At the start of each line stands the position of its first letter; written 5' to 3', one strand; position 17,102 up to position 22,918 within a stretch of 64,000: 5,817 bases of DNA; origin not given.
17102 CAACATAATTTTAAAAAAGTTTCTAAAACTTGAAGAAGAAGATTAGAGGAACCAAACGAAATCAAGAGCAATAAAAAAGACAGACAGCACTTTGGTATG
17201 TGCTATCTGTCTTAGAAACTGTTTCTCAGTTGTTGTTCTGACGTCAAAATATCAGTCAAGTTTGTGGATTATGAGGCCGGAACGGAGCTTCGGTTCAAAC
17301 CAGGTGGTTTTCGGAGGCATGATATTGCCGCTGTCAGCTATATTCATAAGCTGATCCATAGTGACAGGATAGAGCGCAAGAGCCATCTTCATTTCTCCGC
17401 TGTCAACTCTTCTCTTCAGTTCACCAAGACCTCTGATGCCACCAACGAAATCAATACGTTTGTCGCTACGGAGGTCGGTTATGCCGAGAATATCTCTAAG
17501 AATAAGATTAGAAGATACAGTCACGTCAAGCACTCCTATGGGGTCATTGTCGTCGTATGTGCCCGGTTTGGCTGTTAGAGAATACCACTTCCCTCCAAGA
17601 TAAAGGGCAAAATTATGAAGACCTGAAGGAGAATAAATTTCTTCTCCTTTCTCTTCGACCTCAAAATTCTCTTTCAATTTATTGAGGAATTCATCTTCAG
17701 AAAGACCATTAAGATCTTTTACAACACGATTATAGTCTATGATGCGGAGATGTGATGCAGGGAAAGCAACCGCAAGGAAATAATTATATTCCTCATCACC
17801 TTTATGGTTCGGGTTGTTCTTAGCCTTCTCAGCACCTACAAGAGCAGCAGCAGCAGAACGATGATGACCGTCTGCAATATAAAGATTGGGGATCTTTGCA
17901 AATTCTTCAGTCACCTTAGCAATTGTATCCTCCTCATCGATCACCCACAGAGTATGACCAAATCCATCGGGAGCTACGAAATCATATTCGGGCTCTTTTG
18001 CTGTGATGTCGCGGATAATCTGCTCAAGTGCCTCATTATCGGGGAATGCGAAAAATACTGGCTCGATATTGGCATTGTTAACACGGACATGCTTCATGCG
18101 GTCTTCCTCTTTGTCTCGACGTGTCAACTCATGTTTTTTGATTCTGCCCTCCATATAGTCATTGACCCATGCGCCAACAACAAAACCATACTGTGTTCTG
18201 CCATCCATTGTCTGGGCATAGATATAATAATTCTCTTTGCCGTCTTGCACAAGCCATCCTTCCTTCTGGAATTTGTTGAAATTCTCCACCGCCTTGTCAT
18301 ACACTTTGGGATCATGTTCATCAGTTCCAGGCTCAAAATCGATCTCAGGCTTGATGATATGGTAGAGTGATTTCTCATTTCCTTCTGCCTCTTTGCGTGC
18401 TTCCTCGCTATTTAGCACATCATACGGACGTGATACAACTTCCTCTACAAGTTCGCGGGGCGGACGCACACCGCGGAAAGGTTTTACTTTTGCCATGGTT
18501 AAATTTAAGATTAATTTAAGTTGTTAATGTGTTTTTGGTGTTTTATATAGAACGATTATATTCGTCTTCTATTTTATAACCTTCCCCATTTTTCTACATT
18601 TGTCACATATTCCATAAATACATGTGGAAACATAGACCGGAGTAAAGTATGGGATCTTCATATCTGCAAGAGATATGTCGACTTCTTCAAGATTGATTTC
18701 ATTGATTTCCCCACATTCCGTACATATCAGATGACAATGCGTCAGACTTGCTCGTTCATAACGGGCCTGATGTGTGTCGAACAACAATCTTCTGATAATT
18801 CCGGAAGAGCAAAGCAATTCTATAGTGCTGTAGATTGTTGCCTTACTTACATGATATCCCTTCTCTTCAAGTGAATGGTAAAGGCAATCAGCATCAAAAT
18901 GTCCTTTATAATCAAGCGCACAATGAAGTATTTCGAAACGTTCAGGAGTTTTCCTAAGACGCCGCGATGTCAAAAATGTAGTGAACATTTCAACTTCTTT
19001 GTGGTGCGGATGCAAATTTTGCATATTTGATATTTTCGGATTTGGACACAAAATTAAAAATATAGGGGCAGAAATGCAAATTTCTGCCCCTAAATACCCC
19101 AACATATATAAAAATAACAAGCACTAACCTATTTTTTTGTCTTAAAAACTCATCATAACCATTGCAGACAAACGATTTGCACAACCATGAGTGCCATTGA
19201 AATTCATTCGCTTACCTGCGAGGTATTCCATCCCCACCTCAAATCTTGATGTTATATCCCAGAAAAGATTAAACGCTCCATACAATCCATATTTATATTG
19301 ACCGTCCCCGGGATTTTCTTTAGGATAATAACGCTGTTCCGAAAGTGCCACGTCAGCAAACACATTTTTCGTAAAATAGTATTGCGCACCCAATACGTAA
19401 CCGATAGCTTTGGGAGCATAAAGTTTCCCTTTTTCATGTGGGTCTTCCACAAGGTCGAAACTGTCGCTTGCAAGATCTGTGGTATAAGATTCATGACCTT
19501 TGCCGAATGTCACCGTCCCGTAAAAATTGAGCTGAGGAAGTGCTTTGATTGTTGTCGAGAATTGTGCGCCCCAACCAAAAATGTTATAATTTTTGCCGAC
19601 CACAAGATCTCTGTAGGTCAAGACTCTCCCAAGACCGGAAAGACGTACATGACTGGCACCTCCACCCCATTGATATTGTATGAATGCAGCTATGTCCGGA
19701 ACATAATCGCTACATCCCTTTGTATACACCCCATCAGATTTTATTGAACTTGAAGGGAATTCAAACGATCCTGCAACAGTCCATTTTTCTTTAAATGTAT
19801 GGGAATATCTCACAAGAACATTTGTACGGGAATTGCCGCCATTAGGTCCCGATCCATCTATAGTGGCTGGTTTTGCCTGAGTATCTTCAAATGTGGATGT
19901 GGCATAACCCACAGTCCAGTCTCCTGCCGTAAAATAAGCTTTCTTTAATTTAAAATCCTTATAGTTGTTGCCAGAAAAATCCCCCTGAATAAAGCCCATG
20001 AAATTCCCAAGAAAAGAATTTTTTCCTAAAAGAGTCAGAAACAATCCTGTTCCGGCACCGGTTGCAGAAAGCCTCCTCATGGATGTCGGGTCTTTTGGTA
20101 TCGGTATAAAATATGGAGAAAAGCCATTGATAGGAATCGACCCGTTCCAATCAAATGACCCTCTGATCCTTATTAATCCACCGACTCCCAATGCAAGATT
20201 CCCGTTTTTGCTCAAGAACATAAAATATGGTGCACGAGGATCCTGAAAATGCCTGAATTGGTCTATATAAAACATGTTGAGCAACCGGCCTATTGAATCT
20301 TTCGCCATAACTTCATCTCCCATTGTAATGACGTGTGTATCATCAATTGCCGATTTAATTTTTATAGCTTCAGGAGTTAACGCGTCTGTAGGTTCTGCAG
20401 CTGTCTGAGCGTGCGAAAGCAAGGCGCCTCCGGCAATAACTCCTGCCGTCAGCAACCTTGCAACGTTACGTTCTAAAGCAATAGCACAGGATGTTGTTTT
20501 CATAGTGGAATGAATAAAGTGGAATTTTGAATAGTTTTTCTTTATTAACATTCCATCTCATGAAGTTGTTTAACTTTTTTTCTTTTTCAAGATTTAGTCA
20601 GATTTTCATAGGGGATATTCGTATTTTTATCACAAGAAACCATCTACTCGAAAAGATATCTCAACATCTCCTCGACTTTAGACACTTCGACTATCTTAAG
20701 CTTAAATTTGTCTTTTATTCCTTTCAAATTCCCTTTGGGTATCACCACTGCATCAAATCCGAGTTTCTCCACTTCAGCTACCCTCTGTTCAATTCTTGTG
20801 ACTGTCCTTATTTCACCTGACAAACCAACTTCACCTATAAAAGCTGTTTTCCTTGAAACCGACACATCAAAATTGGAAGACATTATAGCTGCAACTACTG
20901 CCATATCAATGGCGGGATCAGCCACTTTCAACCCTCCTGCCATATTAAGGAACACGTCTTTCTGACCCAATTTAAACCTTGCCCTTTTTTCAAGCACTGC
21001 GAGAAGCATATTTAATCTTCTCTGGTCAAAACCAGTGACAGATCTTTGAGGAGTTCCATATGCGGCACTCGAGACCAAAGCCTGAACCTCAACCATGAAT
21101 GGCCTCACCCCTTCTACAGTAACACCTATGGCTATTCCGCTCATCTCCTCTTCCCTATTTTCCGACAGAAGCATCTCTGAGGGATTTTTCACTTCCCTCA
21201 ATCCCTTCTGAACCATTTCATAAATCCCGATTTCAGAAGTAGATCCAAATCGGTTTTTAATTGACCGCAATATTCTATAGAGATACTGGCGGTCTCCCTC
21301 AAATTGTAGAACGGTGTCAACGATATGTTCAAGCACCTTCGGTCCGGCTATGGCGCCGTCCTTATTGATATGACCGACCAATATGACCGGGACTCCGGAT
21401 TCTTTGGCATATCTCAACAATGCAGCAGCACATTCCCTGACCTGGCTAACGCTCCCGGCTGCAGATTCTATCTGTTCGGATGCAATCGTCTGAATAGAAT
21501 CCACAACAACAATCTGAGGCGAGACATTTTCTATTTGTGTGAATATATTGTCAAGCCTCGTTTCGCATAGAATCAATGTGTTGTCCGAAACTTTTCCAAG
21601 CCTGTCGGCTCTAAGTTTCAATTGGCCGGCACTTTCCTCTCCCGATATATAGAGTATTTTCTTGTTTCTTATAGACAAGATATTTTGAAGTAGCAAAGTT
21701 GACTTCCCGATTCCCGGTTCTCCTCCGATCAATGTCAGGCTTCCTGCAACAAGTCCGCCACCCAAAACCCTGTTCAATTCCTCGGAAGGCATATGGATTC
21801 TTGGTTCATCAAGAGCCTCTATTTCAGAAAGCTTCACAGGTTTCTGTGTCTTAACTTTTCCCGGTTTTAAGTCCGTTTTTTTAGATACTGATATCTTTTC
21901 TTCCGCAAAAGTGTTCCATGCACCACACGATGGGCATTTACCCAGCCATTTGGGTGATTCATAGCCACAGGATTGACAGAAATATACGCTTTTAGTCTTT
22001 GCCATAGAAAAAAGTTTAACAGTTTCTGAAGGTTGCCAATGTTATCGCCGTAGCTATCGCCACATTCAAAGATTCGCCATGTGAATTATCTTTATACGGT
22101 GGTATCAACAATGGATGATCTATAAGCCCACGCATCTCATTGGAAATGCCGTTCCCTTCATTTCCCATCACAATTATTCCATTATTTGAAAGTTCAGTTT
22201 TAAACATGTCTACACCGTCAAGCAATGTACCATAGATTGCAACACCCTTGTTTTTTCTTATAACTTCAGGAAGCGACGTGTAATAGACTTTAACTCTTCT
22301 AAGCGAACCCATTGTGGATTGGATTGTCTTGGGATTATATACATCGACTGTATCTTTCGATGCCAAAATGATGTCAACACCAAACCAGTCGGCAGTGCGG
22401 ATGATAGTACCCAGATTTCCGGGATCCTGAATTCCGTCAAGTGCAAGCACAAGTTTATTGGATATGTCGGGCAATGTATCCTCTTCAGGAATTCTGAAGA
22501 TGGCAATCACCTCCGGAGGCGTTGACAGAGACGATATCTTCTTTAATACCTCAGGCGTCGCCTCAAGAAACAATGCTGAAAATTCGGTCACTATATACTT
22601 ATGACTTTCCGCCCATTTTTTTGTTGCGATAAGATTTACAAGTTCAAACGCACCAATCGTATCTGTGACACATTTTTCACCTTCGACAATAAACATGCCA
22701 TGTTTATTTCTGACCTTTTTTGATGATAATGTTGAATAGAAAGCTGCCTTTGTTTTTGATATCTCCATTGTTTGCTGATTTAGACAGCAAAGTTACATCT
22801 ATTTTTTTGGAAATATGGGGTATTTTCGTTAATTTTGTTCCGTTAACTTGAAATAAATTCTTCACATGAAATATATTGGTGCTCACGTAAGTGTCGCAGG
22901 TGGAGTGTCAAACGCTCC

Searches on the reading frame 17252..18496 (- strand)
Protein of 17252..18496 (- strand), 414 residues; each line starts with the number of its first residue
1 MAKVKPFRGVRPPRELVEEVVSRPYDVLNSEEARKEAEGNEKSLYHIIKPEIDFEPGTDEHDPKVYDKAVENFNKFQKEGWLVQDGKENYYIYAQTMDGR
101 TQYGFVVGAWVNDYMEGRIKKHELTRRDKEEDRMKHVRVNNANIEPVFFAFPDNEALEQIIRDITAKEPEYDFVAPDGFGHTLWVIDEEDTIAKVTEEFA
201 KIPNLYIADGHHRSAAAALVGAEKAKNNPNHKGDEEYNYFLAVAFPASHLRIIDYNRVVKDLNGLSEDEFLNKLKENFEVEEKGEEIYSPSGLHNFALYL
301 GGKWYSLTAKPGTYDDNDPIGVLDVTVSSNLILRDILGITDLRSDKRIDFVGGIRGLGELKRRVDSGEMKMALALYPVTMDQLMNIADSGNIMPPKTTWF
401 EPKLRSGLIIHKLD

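Call 76: search_protein_families(library=pfam, proteins=[window:17252-18496:-], max_evalue=0.0001)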
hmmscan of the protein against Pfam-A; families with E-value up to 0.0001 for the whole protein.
window:17252-18496:- (414 aa): 1 family
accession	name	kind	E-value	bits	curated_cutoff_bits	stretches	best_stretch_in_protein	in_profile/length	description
PF06245.16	DUF1015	-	4e-117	391.2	25.8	1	4-326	1-325/325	Protein of unknown function (DUF1015)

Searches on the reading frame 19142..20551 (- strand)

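Call 76: search_protein_families(library=pfam, proteins=[window:19142-20551:-], max_evalue=0.0001)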
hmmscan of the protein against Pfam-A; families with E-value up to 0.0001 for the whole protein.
window:19142-20551:- (469 aa): 1 family
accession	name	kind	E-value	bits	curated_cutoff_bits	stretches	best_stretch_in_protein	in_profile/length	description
PF19577.5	DcaP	-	1.3e-12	47.9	27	1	125-463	73-404/410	DcaP outer membrane protein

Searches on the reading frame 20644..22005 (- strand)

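Call 76: search_protein_families(library=pfam, proteins=[window:20644-22005:-], max_evalue=0.0001)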
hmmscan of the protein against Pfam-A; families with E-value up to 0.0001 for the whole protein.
window:20644-22005:- (453 aa): 7 families
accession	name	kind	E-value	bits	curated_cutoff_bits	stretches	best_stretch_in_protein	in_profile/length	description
PF13481.12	AAA_25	-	2.6e-14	53.7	27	1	61-218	6-195/195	AAA domain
PF06745.19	ATPase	-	3.4e-14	53.2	26.6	2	75-137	6-71/231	KaiC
PF18073.7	Zn_ribbon_LapB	-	1.1e-12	47.8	25.7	1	8-35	1-28/28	Rubredoxin metal binding domain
PF13541.12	ChlI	-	3e-10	40.5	27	1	317-426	16-121/121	Subunit ChlI of Mg-chelatase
PF03796.21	DnaB_C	-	3.4e-08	33.6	27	0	76-132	8-66/255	DnaB-like helicase C terminal domain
PF05362.19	Lon_C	-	1.8e-07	31.4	21.1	1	361-451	107-202/205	Lon protease (S16) C-terminal proteolytic domain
PF00004.35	AAA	-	2.7e-05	25.1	21.2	0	92-212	2-107/131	ATPase family associated with various cellular activities (AAA)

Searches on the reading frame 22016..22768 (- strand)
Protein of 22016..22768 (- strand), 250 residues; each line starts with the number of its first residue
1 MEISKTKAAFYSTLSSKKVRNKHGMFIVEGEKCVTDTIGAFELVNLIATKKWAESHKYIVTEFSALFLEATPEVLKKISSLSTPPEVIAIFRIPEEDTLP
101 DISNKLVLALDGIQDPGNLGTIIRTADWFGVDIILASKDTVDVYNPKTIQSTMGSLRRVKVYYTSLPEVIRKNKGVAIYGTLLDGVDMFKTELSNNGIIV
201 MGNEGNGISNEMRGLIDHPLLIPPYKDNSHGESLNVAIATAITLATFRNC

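Call 76: search_protein_families(library=pfam, proteins=[window:22016-22768:-], max_evalue=0.0001)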
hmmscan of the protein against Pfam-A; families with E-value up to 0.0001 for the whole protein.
window:22016-22768:- (250 aa): 2 families
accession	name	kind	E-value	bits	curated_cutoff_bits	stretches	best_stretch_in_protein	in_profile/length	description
PF00588.24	SpoU_methylase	-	1.1e-33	116.8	29.7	1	106-244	2-141/142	SpoU rRNA Methylase family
PF22435.1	MRM3-like_sub_bind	-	2.5e-11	44.3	27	1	13-89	9-84/84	MRM3-like substrate binding domain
